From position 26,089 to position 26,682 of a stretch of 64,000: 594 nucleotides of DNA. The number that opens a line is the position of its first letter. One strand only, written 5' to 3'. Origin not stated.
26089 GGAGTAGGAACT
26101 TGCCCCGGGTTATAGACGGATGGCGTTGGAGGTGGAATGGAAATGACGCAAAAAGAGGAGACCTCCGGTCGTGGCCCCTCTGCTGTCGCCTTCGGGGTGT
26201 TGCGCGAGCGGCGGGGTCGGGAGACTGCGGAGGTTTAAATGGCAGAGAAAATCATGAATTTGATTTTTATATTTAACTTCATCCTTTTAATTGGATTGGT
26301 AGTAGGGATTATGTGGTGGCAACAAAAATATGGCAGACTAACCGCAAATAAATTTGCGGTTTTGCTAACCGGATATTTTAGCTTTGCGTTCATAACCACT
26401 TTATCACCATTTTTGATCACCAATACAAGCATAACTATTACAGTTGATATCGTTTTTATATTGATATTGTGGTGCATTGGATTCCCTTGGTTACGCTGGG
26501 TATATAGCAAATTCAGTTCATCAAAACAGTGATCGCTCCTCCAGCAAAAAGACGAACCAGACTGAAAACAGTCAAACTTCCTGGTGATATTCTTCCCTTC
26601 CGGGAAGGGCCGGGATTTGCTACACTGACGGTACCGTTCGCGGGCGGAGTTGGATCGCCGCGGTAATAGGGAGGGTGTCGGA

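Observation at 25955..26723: A conserved ~150-217-nt leader element in three direct copies, each fused to a different AT-rich cargo gene: a candidate novel cis-regulatory RNA or cassette system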

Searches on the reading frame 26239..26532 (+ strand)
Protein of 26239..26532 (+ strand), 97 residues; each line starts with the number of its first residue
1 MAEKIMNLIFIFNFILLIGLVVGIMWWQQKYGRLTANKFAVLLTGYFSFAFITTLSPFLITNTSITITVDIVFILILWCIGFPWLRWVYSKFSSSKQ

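Call 7: search_protein_families(library=pfam, proteins=[window:26239-26532:+], max_evalue=0.01)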
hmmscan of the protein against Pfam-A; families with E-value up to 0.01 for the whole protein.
window:26239-26532:+ (97 aa): 0 families

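Call 20: find_encoding_contigs(protein=window:26239-26532:+, flank=10000, max_places=10)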
Protein window:26239-26532:+ (97 aa): no gene with exactly this product is on record in the collection.

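Call 45: search_protein_families(library=ncbifam, proteins=[window:26239-26532:+], max_evalue=0.01)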
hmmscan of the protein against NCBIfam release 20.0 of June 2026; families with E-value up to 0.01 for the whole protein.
window:26239-26532:+ (97 aa): 0 families

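Call 46: search_protein_families(library=phrogs, proteins=[window:26239-26532:+], max_evalue=0.01)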
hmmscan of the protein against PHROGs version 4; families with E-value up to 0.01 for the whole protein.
window:26239-26532:+ (97 aa): 0 families

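Call 62: search_protein_representatives(protein=window:26239-26532:+)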
Query: 97 residues. Proteins with E-value up to 0.001 (for the whole library): 31; up to 1e-10: 15; up to 1e-30: 0. The best 31 are listed.
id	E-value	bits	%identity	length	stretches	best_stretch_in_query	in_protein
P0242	2.4e-23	98.9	56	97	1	4-95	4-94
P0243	1.7e-22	96.1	51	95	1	7-96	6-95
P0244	3.8e-22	95.0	61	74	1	1-74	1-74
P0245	4.5e-22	94.8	49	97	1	1-94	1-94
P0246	1.5e-21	93.1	48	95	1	7-94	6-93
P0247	1.6e-20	89.8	45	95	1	3-96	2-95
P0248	5.7e-20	88.0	46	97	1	2-96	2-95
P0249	6.9e-19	84.6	43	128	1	3-95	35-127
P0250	7.6e-17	78.0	42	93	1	8-96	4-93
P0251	2.3e-14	70.0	40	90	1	10-95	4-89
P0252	4.3e-14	69.2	40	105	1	5-95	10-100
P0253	4.6e-14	69.1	40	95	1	1-93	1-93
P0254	4.0e-13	66.1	46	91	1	11-93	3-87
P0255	2.9e-12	63.3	39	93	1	8-96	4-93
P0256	3.5e-11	59.9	34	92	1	9-94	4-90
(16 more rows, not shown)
